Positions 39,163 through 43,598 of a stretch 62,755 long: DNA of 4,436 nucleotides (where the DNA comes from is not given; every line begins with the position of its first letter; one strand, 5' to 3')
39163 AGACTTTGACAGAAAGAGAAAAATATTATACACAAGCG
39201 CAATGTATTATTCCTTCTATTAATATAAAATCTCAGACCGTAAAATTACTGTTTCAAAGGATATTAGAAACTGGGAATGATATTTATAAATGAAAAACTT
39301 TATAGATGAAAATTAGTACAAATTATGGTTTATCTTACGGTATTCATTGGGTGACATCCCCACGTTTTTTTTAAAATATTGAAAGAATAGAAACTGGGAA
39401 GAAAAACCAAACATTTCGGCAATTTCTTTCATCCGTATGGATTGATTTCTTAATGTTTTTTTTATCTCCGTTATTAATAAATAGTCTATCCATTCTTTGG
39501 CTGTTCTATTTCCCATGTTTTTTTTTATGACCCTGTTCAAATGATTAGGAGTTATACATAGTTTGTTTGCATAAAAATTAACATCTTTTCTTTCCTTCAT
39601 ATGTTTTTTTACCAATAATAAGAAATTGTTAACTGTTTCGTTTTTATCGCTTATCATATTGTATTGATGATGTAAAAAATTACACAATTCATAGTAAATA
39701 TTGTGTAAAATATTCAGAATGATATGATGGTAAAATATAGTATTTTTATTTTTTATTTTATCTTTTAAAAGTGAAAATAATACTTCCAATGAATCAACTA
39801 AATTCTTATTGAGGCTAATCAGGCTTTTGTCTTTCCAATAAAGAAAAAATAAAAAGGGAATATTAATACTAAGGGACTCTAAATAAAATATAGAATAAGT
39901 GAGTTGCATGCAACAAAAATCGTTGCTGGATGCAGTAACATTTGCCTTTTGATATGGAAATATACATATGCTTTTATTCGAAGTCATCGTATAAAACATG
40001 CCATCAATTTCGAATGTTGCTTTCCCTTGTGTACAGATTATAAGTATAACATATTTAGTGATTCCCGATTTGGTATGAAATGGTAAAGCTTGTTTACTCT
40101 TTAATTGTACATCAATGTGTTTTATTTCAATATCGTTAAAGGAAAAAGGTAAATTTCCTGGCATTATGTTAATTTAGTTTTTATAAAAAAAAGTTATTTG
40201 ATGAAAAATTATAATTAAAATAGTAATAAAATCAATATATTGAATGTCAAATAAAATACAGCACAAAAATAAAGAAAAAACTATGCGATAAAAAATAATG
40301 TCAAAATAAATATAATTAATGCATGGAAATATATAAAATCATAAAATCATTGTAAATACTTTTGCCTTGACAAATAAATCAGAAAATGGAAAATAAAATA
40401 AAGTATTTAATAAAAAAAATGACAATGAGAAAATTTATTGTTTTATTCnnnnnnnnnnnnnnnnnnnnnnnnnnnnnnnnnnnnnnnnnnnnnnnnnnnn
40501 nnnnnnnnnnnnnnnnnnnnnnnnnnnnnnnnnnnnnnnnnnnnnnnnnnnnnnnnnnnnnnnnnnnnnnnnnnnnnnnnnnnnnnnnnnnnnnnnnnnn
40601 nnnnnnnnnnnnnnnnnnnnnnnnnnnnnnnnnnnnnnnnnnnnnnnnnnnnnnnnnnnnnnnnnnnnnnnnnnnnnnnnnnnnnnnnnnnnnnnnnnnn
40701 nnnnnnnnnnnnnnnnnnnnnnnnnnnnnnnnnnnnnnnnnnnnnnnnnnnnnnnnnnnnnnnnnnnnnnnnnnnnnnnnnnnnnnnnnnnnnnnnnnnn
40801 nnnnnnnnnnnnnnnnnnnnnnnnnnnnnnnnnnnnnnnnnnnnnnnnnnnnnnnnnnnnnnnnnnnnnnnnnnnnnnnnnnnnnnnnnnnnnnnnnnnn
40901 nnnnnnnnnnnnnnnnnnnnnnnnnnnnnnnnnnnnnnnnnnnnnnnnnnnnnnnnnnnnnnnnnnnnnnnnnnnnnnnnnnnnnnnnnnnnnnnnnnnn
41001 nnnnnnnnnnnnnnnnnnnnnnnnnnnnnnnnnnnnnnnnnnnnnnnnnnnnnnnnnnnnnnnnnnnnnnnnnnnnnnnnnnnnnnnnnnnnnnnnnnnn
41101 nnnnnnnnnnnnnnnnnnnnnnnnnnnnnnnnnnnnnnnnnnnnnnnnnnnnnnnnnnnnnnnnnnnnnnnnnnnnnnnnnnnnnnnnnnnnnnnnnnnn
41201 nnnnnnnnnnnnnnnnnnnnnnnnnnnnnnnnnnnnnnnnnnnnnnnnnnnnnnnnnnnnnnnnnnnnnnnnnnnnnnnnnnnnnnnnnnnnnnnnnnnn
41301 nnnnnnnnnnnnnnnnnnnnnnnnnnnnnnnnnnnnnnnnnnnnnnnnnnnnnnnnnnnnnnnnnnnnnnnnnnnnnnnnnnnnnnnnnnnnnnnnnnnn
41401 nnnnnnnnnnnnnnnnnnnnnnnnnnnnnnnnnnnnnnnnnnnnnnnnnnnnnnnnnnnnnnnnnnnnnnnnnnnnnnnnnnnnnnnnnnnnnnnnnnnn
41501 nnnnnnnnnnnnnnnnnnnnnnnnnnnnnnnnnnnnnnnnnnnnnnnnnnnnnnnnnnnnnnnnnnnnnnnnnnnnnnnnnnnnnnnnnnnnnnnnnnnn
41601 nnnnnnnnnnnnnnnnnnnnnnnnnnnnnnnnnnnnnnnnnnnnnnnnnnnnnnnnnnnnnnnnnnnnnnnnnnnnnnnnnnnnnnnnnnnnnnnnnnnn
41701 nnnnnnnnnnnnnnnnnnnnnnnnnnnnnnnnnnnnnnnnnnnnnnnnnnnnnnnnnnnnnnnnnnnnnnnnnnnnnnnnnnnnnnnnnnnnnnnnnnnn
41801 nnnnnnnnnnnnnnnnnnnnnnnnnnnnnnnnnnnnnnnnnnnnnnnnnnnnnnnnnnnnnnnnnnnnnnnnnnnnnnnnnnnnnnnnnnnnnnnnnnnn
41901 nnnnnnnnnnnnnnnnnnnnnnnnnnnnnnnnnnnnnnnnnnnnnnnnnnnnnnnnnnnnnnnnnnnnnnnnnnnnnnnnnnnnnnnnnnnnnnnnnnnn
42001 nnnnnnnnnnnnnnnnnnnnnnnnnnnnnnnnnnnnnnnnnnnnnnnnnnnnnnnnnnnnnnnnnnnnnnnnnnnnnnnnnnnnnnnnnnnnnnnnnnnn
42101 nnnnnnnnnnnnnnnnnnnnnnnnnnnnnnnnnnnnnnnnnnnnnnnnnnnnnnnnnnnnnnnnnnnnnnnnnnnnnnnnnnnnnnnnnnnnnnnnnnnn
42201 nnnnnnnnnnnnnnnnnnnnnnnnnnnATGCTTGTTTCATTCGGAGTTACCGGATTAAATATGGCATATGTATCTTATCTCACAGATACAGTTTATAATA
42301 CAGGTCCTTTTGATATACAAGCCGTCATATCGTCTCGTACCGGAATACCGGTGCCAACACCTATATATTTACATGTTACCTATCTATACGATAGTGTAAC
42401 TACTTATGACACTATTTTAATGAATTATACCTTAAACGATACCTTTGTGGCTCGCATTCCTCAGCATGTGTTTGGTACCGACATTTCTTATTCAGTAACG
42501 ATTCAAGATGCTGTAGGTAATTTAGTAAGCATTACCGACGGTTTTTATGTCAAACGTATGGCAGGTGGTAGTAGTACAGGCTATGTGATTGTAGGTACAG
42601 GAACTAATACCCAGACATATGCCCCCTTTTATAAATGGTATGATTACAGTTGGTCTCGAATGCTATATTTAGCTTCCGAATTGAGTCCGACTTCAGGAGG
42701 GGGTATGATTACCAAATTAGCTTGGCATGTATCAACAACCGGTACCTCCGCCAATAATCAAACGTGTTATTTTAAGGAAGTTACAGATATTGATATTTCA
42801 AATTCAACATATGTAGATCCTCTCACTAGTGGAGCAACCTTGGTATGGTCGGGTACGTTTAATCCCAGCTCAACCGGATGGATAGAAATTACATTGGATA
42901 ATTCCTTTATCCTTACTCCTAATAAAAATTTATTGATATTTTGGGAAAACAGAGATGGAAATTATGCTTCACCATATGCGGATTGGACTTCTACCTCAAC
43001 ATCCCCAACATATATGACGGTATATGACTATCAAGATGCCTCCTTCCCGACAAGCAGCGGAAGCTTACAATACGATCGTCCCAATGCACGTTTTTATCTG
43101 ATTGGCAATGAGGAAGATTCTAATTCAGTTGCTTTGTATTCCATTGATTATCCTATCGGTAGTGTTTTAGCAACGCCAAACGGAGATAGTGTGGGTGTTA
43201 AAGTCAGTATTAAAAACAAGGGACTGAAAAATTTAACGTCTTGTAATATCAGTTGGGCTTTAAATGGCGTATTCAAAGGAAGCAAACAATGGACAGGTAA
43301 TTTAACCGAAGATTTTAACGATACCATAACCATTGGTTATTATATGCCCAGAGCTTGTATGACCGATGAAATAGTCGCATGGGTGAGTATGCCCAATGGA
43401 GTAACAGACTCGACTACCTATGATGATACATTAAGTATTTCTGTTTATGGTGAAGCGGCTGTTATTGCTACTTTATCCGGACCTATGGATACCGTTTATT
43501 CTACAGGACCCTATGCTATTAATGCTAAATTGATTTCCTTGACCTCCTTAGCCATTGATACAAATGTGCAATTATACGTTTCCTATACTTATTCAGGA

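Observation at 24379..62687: Three giant mosaic T9SS-cargo paralogs built from one shared set of domains, with no recognisable catalytic domain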

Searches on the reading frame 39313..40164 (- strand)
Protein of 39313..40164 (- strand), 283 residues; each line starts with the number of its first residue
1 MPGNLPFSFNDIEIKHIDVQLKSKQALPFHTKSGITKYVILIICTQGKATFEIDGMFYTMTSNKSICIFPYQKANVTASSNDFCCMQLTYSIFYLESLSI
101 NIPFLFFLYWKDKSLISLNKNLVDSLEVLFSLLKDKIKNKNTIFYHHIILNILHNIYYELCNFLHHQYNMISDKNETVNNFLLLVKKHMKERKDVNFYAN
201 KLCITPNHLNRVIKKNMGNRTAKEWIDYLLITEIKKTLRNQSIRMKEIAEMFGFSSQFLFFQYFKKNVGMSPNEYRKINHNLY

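Call 15: search_protein_families(library=pfam, proteins=[window:39313-40164:-], max_evalue=0.001)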
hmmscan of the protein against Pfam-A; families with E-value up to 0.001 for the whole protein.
window:39313-40164:- (283 aa): 2 families
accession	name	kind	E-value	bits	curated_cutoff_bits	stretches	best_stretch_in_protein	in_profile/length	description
PF12833.13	HTH_18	-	8e-16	58.5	33.6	1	198-277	1-79/80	Helix-turn-helix domain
PF00165.29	HTH_AraC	-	1.7e-09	38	26.6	1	238-277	1-42/42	Bacterial regulatory helix-turn-helix proteins, AraC family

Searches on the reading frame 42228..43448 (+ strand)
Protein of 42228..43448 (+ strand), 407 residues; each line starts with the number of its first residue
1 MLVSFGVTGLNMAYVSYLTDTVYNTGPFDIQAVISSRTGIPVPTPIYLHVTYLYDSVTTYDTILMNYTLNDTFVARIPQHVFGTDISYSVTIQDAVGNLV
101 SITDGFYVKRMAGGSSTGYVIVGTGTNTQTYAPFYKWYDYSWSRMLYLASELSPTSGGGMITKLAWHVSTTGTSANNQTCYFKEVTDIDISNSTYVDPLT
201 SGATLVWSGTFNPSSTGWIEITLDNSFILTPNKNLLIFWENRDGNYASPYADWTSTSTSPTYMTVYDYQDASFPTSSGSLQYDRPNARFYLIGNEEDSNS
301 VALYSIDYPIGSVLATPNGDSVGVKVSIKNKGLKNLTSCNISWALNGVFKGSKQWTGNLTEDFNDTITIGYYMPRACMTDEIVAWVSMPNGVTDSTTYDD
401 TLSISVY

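Call 22: search_solved_structures(query=A2, max_evalue=1)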
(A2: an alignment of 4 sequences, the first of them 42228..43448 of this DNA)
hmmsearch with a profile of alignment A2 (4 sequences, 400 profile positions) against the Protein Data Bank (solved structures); distinct sequences matched with E-value up to 1: 0.

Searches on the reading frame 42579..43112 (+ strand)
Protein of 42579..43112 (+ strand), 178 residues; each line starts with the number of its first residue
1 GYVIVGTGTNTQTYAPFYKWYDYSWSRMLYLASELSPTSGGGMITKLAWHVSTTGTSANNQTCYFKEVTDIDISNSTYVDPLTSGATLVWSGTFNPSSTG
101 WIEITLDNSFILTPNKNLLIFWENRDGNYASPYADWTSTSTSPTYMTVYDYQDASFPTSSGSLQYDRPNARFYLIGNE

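Call 14: search_protein_families(library=pfam, proteins=[window:42585-43100:+], max_evalue=5)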
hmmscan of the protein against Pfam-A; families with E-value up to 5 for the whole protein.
window:42585-43100:+ (172 aa): 2 families
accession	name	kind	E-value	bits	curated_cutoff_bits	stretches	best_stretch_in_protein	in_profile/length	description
PF13313.11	DUF4082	-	0.0013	19.1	28.4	1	82-158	51-135/143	Domain of unknown function (DUF4082)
PF09238.16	IL4Ra_N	-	0.11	13.2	22.1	1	56-96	52-92/94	Interleukin-4 receptor alpha chain, N-terminal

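Call 73: search_protein_families(library=ncbifam, proteins=[window:42579-43112:+], max_evalue=1)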
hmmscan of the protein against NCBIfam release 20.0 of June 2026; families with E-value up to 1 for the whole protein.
window:42579-43112:+ (178 aa): 0 families

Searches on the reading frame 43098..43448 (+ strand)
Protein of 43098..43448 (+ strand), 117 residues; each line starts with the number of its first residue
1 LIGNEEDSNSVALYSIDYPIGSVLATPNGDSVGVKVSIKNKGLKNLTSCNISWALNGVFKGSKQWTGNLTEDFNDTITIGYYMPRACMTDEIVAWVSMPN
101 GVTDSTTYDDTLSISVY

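Call 14: search_protein_families(library=pfam, proteins=[window:43098-43448:+], max_evalue=5)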
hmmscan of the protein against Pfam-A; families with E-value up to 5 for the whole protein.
window:43098-43448:+ (117 aa): 2 families
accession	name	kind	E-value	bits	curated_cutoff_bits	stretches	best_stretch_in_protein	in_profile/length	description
PF21275.2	Thi_PPkinase_C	-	0.00055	20.2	27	1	32-79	16-60/69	Thiamin pyrophosphokinase, substrate-binding domain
PF07705.17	CARDB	-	0.012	16.2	22.7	1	28-83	17-71/101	CARDB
